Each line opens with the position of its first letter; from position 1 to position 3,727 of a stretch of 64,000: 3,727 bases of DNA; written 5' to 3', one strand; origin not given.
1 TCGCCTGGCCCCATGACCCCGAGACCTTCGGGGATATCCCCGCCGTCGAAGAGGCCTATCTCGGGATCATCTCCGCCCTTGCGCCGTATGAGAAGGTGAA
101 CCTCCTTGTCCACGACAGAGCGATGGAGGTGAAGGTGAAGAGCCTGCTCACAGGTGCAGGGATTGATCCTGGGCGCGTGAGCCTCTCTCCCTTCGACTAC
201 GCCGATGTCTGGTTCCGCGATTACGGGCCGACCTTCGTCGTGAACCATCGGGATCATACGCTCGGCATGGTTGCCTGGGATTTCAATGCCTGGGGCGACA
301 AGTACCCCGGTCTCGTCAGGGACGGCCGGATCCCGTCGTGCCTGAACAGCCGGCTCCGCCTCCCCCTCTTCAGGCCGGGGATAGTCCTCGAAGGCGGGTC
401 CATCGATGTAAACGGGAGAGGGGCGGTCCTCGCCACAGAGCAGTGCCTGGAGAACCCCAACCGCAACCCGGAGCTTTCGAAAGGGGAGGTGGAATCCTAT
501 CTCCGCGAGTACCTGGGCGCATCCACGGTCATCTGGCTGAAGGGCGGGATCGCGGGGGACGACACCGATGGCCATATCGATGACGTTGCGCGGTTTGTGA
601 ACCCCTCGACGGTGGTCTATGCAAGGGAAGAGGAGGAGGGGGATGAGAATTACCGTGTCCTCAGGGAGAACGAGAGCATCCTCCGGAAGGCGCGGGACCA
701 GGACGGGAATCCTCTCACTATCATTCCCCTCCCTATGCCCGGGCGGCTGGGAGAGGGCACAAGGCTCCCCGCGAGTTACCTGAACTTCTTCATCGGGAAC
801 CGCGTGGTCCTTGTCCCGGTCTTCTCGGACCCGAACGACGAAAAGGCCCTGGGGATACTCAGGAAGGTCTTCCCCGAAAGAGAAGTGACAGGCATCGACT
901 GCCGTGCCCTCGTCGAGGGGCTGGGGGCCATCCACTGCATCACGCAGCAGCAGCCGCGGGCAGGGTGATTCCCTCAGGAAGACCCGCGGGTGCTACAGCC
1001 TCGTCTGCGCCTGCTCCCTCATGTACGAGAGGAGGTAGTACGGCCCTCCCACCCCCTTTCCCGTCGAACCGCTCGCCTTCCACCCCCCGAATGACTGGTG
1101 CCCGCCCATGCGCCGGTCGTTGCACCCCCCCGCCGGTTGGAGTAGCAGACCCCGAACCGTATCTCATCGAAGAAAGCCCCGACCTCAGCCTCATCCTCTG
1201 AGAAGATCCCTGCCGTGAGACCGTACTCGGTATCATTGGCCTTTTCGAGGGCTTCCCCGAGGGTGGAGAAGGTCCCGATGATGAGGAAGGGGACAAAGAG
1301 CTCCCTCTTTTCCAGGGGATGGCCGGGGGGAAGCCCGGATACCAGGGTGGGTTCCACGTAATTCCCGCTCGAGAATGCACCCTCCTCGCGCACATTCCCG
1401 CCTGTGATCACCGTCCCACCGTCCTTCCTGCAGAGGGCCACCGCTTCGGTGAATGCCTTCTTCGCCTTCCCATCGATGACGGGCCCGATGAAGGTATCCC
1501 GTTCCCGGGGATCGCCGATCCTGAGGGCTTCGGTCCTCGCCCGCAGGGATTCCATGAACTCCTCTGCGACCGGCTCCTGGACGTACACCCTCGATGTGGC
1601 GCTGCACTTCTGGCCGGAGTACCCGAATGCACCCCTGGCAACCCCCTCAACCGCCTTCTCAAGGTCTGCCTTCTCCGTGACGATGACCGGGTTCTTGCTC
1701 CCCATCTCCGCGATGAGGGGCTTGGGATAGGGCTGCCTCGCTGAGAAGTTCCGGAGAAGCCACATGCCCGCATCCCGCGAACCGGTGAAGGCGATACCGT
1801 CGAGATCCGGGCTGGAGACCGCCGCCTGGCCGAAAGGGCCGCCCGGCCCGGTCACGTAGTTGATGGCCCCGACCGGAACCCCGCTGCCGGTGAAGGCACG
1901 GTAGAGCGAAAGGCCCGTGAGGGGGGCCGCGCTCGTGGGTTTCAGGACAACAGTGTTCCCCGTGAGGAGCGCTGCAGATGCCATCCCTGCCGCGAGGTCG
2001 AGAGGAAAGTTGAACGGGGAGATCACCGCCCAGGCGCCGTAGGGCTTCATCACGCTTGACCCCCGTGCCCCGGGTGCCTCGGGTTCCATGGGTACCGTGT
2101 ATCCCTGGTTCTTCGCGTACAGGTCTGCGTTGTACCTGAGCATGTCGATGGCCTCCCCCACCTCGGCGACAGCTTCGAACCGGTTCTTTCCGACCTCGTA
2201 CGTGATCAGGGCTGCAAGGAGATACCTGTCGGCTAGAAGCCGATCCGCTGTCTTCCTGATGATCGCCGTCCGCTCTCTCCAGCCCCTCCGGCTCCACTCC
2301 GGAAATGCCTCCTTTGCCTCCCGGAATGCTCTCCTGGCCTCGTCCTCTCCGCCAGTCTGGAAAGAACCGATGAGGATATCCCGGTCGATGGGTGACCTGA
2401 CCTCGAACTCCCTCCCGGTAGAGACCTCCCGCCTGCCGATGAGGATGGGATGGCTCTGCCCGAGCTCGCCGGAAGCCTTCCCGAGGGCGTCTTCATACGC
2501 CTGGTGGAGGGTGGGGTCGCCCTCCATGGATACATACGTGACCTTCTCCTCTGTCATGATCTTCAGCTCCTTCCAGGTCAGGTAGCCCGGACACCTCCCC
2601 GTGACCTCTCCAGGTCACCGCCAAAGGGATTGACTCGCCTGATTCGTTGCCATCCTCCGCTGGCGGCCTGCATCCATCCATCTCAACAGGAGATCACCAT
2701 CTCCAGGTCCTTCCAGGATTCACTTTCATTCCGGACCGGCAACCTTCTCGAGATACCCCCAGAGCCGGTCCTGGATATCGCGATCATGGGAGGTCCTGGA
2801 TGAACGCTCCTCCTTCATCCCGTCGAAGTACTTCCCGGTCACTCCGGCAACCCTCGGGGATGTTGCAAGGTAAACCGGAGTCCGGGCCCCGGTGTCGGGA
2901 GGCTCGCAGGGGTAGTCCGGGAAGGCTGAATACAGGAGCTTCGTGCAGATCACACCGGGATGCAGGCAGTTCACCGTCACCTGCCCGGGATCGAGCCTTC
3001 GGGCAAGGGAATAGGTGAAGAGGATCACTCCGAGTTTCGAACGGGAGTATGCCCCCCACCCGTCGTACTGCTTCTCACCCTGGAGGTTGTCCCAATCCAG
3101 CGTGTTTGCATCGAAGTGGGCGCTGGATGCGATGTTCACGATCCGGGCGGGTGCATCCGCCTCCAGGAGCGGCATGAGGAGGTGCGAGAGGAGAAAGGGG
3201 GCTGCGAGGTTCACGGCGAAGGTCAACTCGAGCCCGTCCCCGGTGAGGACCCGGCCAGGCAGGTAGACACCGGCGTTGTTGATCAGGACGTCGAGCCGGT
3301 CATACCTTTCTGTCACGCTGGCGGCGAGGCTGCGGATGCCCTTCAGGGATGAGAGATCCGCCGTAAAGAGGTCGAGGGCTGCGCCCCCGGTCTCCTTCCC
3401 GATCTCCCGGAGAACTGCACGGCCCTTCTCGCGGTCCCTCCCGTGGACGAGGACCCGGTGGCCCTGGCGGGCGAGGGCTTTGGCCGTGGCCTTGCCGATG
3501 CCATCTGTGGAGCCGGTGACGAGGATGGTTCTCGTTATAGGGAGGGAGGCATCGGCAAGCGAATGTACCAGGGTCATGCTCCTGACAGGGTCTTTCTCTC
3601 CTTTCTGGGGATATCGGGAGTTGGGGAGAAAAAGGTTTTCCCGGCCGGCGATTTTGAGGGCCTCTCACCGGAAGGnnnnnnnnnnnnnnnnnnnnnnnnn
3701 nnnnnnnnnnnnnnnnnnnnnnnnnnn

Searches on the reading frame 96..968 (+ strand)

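Call 62: search_protein_families(library=pfam, proteins=[window:96-968:+], max_evalue=0.001)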
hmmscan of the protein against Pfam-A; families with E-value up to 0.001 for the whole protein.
window:96-968:+ (290 aa): 1 family
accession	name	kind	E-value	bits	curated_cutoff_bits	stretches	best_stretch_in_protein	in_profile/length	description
PF04371.20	PAD_porph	-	2.9e-102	342.6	25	1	3-287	50-321/321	Porphyromonas-type peptidyl-arginine deiminase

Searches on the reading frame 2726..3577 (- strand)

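Call 62: search_protein_families(library=pfam, proteins=[window:2726-3577:-], max_evalue=0.001)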
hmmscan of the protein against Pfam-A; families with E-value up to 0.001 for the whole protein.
window:2726-3577:- (283 aa): 4 families
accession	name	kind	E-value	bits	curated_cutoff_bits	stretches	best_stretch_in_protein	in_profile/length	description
PF00106.31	adh_short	-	6.1e-40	137.2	26.6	1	17-218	2-190/195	short chain dehydrogenase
PF13561.12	adh_short_C2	-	3.4e-28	99.3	27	1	25-215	6-181/236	Enoyl-(Acyl carrier protein) reductase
PF08659.16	KR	-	1.9e-07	31.6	22.6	1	17-105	2-92/180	KR domain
PF01370.27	Epimerase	-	0.0002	21.3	20.9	1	18-182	1-147/240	NAD dependent epimerase/dehydratase family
